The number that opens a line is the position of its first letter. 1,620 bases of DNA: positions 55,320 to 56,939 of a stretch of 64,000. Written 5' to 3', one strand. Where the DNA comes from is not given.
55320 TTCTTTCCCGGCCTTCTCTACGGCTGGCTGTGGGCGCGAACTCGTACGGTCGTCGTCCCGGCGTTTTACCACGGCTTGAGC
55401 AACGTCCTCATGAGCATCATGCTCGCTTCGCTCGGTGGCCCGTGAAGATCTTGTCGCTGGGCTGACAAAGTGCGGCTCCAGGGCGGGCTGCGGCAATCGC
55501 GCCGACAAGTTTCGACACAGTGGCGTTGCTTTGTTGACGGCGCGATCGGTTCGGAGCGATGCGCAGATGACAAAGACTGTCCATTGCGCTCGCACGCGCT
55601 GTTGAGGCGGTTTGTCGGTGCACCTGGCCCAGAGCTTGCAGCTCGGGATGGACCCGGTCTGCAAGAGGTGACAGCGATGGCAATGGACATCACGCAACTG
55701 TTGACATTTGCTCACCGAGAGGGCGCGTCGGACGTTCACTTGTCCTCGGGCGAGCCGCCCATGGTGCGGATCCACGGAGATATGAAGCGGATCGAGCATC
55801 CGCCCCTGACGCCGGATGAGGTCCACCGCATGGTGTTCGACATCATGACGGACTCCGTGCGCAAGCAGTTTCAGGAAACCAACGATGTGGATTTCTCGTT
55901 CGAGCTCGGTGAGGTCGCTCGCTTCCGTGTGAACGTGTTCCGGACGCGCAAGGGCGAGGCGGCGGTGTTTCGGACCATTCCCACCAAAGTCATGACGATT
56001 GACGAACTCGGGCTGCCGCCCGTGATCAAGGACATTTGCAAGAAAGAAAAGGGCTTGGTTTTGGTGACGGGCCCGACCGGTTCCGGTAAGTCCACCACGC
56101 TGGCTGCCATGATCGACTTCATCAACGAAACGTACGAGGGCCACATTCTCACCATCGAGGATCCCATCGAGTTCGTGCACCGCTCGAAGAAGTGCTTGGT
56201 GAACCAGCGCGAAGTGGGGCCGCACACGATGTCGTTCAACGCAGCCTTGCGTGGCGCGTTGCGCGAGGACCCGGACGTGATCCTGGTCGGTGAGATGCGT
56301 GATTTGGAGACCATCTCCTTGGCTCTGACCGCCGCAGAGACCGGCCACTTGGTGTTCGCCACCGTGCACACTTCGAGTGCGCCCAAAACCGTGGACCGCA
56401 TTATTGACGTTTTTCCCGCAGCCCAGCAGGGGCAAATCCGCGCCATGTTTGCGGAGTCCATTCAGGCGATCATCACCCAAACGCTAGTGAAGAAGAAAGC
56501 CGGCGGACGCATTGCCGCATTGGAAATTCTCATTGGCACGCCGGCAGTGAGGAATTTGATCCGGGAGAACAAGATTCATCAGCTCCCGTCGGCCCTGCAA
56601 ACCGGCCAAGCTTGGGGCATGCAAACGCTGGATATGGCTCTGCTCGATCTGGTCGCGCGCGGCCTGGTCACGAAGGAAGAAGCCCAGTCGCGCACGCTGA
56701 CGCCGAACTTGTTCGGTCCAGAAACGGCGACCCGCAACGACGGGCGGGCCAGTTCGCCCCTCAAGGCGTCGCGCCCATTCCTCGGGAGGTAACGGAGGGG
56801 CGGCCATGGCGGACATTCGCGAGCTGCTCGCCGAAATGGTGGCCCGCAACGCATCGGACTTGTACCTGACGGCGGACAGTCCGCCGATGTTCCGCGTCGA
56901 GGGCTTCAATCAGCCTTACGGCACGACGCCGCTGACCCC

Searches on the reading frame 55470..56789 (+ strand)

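Call 74: search_protein_families(library=pfam, proteins=[window:55470-56789:+], max_evalue=0.00001)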
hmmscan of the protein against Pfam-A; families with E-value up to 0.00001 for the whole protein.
window:55470-56789:+ (440 aa): 1 family
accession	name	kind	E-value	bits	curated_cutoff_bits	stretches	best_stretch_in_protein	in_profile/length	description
PF00437.27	T2SSE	-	3.4e-53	181.1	24.9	1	70-342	8-280/370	Type II/IV secretion system protein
